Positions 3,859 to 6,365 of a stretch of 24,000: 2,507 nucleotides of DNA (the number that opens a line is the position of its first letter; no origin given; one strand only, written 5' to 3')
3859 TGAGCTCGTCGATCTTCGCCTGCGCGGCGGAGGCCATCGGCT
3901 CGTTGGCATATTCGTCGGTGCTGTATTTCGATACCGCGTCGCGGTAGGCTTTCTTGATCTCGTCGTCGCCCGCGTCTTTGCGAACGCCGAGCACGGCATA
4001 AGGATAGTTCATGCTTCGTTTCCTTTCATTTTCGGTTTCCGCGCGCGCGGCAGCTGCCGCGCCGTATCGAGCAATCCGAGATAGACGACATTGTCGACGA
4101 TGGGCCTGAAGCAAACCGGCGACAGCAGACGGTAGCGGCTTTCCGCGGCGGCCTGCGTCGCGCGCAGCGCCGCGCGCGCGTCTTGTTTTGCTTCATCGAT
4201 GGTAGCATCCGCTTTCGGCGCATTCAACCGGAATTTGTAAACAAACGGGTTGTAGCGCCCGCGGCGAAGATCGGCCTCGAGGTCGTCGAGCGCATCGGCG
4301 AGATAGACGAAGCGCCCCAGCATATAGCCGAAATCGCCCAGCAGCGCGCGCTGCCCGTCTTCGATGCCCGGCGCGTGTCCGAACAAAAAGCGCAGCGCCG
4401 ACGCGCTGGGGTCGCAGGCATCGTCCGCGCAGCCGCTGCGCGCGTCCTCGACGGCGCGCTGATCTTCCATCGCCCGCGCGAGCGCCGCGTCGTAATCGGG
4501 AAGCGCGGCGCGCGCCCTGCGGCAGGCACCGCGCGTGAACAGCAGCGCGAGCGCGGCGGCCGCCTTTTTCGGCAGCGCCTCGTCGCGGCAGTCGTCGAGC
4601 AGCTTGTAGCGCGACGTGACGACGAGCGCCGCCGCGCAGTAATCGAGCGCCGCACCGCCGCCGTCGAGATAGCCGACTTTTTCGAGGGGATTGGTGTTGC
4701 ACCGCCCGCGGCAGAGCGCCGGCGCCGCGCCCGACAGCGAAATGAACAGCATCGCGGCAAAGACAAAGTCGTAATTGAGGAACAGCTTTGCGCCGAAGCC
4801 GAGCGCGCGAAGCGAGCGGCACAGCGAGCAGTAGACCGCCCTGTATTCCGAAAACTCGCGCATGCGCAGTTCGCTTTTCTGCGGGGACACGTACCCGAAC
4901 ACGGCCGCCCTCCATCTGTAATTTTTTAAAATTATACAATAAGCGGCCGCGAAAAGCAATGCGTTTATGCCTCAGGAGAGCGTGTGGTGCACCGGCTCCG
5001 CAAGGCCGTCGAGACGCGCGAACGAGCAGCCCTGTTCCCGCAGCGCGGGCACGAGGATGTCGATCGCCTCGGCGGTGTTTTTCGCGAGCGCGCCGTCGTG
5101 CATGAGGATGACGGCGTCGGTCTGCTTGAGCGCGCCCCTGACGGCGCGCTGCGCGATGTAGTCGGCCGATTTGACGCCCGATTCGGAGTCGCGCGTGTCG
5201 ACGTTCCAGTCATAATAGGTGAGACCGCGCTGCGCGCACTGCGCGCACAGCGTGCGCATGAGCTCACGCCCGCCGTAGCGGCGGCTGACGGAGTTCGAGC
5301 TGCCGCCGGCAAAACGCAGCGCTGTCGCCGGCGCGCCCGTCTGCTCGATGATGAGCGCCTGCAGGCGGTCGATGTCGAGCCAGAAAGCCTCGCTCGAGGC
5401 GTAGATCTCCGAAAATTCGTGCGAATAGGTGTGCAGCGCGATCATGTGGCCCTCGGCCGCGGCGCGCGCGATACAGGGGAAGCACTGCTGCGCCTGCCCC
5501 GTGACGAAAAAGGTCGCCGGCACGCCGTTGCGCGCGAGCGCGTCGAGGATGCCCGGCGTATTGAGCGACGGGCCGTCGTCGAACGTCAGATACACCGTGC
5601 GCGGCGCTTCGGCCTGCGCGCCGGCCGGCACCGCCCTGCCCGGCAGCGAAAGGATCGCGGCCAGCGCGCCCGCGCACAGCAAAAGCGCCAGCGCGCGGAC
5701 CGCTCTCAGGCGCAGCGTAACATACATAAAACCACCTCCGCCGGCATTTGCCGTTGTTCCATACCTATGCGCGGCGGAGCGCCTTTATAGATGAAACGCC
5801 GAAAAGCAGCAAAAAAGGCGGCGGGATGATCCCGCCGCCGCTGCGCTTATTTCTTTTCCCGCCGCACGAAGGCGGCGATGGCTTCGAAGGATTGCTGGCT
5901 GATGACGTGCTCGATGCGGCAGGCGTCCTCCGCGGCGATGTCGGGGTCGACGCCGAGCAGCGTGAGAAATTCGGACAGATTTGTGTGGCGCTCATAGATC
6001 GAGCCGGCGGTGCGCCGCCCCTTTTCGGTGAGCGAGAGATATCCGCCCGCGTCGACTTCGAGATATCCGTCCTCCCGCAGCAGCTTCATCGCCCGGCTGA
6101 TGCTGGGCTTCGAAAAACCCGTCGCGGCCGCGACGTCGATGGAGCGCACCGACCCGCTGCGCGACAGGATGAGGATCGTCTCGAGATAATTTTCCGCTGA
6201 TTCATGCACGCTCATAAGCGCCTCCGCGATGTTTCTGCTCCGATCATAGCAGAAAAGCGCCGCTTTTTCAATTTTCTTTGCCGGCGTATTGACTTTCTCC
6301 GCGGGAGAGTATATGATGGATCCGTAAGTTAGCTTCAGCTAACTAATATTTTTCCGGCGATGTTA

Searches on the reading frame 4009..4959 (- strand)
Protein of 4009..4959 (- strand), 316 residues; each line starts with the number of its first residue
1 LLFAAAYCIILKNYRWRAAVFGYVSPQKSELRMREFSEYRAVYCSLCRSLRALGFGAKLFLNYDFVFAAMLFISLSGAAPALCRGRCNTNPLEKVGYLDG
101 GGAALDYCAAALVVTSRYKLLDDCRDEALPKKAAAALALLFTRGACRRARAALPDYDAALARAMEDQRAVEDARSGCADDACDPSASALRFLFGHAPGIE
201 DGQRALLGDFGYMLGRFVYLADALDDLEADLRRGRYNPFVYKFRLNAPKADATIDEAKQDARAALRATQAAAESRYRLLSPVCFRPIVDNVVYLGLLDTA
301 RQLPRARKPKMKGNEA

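Call 6: search_protein_families(library=pfam, proteins=[window:4009-4959:-], max_evalue=0.00001)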
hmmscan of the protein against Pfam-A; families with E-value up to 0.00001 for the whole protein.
window:4009-4959:- (316 aa): 1 family
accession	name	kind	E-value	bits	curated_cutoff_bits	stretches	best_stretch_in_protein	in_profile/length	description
PF18937.5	DUF5685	-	7.2e-60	203.1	26.7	1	21-300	2-270/272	Family of unknown function (DUF5685)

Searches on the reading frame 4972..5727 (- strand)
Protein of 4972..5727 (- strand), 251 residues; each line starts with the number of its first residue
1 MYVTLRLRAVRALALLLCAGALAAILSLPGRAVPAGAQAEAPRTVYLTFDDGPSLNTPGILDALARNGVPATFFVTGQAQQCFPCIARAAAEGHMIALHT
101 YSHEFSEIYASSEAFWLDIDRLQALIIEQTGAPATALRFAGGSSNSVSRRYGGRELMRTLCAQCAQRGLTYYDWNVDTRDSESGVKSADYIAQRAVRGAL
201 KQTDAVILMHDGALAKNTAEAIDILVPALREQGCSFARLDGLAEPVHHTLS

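Call 6: search_protein_families(library=pfam, proteins=[window:4972-5727:-], max_evalue=0.00001)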
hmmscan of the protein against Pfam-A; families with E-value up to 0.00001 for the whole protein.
window:4972-5727:- (251 aa): 1 family
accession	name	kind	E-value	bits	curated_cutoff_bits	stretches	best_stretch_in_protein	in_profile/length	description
PF01522.26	Polysacc_deac_1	-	1.3e-23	83.7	23.1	1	41-149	5-113/124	Polysaccharide deacetylase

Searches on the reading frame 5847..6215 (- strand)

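Call 6: search_protein_families(library=pfam, proteins=[window:5847-6215:-], max_evalue=0.00001)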
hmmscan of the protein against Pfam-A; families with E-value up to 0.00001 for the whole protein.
window:5847-6215:- (122 aa): 2 families
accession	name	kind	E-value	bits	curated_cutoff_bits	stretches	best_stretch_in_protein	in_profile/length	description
PF02742.21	Fe_dep_repr_C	-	2.7e-16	59.7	27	1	63-118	1-57/70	Iron dependent repressor, metal binding and dimerisation domain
PF01325.25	Fe_dep_repress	-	9e-08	32.6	26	1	5-54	4-54/60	Iron dependent repressor, N-terminal DNA binding domain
